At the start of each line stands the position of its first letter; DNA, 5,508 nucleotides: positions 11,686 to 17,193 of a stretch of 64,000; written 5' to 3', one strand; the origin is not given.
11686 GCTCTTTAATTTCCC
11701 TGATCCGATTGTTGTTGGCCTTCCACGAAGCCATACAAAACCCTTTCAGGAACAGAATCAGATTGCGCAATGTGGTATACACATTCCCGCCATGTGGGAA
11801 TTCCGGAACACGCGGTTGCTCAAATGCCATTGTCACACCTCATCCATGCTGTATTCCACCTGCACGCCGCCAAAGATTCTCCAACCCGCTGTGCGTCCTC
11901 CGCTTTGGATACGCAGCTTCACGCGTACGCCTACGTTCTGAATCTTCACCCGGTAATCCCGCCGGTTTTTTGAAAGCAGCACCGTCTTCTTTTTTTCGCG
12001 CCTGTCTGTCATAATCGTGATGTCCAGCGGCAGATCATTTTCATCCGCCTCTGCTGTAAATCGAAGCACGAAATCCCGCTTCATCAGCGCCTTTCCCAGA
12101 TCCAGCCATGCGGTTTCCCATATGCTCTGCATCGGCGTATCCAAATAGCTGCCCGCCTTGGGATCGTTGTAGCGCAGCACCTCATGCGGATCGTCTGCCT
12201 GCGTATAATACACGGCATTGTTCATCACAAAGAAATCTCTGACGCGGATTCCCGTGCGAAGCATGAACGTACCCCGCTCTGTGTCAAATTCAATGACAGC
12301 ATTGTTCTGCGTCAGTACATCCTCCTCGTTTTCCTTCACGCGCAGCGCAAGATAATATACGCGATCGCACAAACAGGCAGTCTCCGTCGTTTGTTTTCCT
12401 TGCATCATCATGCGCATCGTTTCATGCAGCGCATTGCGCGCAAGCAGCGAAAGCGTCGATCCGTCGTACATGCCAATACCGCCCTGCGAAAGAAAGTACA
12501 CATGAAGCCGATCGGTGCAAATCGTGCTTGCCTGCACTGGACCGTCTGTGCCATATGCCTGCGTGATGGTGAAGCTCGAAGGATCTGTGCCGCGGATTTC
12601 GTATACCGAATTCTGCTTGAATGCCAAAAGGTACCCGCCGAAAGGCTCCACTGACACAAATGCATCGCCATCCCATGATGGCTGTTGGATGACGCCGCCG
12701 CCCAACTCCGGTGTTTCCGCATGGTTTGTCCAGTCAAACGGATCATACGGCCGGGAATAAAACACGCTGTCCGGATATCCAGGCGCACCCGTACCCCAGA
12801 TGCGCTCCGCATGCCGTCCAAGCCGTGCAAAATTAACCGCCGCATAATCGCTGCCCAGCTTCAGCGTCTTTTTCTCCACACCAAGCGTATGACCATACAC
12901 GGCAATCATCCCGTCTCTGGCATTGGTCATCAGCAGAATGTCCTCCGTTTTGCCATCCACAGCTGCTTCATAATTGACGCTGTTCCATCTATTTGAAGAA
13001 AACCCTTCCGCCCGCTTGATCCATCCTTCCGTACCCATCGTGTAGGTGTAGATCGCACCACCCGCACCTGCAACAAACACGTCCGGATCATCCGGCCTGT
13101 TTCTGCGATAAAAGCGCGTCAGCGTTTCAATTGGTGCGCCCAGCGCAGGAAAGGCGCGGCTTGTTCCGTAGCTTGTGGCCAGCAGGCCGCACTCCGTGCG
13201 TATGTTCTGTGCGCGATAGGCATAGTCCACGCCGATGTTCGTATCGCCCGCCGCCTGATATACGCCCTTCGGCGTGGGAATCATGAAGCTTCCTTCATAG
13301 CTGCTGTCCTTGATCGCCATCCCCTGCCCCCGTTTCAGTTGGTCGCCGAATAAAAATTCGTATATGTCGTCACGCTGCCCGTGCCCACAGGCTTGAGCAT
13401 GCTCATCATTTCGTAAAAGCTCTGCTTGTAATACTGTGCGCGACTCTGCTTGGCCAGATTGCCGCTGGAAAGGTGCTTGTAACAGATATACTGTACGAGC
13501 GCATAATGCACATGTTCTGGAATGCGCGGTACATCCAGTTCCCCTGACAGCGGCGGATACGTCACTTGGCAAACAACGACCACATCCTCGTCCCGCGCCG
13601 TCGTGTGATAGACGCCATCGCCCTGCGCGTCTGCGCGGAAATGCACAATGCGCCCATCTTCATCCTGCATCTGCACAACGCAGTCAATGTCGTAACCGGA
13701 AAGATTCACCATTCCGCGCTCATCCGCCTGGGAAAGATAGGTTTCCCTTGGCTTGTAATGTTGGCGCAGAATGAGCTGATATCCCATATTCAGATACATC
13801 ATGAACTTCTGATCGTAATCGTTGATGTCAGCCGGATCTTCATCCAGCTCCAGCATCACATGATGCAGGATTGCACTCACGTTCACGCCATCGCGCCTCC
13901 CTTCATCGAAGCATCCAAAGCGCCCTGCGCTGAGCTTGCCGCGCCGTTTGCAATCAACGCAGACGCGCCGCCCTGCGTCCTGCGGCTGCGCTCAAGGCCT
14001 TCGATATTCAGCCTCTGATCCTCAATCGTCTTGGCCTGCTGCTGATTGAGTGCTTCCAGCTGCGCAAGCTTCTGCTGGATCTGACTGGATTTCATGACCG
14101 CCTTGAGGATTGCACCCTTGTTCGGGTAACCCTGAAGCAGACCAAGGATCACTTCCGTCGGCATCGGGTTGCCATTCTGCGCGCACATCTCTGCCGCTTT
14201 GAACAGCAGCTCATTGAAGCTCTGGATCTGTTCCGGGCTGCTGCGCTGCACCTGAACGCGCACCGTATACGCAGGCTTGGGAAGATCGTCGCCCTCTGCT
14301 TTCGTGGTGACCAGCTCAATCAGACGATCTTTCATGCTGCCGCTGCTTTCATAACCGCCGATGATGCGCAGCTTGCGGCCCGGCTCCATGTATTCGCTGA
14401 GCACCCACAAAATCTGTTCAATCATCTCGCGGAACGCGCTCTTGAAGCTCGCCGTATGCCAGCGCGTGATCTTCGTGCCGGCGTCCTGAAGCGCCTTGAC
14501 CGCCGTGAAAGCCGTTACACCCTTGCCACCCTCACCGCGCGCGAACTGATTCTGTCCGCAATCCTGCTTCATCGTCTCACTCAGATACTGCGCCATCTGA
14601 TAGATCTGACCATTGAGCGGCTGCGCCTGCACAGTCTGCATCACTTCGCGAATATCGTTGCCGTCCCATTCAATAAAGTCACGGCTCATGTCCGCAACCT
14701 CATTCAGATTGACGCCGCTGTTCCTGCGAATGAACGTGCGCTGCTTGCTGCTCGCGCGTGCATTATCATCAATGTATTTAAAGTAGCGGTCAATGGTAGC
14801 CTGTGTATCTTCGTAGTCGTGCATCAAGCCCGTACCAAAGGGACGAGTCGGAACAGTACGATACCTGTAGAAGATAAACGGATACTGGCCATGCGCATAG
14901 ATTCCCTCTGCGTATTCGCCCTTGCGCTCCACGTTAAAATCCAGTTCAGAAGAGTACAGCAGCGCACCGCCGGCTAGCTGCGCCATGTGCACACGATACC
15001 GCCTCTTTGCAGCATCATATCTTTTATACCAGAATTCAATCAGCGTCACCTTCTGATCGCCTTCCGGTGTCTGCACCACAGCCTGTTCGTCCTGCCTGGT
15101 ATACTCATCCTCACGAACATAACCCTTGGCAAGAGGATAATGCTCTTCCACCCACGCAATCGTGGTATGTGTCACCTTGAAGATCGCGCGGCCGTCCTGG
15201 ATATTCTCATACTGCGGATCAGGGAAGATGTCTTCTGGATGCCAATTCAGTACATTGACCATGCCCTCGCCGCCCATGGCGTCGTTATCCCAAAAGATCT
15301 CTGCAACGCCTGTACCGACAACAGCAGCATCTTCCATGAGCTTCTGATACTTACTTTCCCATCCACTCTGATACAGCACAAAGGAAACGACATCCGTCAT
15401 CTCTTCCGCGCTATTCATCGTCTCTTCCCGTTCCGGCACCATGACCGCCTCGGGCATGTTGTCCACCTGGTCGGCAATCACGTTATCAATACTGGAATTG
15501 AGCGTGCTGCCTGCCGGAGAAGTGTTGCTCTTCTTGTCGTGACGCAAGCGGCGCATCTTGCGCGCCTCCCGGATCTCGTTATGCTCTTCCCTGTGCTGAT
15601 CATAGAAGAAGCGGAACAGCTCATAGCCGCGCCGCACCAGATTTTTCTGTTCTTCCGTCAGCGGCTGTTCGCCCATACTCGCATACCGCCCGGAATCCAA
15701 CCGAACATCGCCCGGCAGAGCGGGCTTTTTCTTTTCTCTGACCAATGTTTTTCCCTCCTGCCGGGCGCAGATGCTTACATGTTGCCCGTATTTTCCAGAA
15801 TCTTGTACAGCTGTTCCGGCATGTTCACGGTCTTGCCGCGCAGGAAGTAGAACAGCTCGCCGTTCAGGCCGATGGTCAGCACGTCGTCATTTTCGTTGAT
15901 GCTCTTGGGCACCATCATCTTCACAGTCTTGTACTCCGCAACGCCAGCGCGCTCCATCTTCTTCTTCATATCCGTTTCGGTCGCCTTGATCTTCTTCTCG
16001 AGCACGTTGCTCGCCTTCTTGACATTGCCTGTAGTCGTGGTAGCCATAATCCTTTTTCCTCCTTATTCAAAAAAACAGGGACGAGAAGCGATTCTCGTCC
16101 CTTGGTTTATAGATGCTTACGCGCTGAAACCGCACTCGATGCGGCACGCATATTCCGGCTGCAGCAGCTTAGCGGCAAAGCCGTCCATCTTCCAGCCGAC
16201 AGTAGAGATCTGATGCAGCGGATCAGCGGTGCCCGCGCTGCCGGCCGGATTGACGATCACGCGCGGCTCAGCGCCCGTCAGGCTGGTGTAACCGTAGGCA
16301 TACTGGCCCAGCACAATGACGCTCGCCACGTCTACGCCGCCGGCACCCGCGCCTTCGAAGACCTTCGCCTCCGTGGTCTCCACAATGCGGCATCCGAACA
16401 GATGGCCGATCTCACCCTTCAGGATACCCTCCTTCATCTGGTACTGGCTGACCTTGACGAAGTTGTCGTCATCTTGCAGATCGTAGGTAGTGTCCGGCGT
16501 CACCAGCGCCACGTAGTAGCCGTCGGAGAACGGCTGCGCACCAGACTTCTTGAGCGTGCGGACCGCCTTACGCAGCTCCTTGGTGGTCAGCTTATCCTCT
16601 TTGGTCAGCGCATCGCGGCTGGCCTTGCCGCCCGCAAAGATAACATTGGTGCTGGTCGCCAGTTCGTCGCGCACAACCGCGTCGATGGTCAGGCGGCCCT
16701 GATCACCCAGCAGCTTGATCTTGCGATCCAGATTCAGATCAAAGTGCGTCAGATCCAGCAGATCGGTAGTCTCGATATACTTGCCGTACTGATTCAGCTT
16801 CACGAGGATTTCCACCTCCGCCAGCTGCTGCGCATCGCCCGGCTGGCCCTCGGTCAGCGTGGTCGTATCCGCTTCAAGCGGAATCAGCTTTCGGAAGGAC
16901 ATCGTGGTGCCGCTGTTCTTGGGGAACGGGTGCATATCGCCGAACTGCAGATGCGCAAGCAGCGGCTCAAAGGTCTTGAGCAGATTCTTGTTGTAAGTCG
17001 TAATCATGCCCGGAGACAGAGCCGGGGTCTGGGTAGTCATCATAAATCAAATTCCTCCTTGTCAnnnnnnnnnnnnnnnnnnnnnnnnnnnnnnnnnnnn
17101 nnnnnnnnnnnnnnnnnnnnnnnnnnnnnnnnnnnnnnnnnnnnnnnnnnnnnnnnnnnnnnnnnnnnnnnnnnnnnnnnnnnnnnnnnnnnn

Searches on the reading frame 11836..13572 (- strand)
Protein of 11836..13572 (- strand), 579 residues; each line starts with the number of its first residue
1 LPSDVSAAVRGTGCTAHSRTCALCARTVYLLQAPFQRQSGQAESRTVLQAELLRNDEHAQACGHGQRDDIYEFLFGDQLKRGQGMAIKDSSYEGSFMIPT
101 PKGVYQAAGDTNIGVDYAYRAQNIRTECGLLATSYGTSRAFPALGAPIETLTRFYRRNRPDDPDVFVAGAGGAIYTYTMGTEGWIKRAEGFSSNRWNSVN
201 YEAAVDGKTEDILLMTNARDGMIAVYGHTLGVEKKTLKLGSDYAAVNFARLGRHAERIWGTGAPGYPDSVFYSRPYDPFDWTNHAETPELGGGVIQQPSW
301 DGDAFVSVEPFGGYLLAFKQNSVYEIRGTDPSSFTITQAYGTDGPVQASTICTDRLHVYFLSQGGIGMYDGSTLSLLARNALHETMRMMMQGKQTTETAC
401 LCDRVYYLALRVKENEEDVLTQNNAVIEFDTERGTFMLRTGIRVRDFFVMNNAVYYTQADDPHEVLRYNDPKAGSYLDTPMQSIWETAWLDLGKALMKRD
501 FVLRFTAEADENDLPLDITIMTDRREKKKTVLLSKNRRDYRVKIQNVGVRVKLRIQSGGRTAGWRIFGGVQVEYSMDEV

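Call 7: search_protein_families(library=pfam, proteins=[window:11836-13572:-], max_evalue=0.01)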
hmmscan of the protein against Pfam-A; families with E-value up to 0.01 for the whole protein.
window:11836-13572:- (579 aa): 0 families

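Call 8: search_protein_families(library=phrogs, proteins=[window:11836-13572:-], max_evalue=0.001)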
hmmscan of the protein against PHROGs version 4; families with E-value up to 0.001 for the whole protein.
window:11836-13572:- (579 aa): 3 families
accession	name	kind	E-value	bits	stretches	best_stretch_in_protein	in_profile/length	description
phrog_511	-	head and packaging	9.2e-10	38.5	1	268-557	582-842/862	internal virion protein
phrog_3287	-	head and packaging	4.5e-09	36.7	1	118-379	28-286/524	virion structural protein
phrog_5107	-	lysis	1.2e-05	24.9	0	195-351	136-278/533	amidase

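Call 106: search_solved_structures(query=window:11836-13284:-, max_evalue=1)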
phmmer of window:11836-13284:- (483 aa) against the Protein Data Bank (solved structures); distinct sequences matched with E-value up to 1: 0.

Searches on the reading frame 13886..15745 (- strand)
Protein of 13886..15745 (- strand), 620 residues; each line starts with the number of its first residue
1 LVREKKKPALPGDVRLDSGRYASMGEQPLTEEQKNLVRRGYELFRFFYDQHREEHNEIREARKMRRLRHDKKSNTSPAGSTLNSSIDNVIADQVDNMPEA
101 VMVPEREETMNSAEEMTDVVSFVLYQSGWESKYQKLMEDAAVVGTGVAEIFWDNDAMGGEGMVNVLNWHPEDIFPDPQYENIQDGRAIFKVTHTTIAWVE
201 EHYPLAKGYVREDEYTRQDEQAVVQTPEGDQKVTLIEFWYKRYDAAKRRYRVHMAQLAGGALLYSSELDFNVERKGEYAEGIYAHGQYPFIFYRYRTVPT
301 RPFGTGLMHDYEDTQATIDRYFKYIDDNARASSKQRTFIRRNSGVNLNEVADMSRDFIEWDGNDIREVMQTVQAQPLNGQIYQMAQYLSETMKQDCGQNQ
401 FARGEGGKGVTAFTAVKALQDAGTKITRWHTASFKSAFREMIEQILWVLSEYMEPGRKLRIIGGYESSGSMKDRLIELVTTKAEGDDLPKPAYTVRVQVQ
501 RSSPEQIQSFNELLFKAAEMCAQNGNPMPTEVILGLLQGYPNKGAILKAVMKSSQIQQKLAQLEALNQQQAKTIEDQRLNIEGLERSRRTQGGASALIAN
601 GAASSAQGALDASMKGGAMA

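Call 7: search_protein_families(library=pfam, proteins=[window:13886-15745:-], max_evalue=0.01)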
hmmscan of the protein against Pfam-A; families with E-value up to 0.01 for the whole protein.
window:13886-15745:- (620 aa): 1 family
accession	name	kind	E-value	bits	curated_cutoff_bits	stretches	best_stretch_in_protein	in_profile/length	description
PF16510.12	P22_portal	-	2.8e-21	76.1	26.1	1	83-571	52-574/594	Phage P22-like portal protein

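Call 8: search_protein_families(library=phrogs, proteins=[window:13886-15745:-], max_evalue=0.001)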
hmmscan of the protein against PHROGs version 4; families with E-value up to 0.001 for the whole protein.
window:13886-15745:- (620 aa): 4 families
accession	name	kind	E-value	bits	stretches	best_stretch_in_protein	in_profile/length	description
phrog_156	-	head and packaging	3e-47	162.5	1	84-613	68-632/681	portal protein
phrog_332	-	connector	1.2e-14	54.6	1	83-593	73-547/560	head-tail adaptor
phrog_1216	-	head and packaging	8.9e-10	38.7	1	225-461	291-521/714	portal protein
phrog_533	-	head and packaging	4.7e-07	29.7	1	101-477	81-434/495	portal protein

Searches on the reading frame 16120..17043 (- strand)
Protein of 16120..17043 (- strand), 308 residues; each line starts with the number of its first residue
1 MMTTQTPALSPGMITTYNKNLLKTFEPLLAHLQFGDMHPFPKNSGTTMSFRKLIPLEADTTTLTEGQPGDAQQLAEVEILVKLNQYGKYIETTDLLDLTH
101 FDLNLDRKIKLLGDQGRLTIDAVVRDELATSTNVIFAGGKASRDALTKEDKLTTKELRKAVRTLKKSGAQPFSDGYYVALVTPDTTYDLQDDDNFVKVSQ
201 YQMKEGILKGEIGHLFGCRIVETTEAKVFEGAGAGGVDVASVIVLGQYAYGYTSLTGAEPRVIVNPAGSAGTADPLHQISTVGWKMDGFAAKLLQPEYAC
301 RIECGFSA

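Call 7: search_protein_families(library=pfam, proteins=[window:16120-17043:-], max_evalue=0.01)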
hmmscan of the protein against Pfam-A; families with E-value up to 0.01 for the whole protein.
window:16120-17043:- (308 aa): 2 families
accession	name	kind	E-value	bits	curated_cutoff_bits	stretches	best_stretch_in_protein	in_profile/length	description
PF13252.12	Phage_capsid_3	-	3.7e-10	39.7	23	1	40-235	45-285/376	Phage capsid protein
PF25209.1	Phage_capsid_4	-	9.4e-08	33.1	27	1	38-294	29-252/262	Phage capsid protein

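Call 8: search_protein_families(library=phrogs, proteins=[window:16120-17043:-], max_evalue=0.001)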
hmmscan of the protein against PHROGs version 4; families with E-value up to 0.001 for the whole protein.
window:16120-17043:- (308 aa): 4 families
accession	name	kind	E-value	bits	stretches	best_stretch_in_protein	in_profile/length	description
phrog_1357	-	head and packaging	5.5e-68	230.5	1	4-305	24-345/356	major head protein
phrog_267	-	head and packaging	1e-06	29.2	1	146-236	182-266/410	major head protein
phrog_334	-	head and packaging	1.2e-05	25.6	1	130-235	167-291/381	major head protein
phrog_544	-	head and packaging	0.00036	21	1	43-226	44-216/282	major head protein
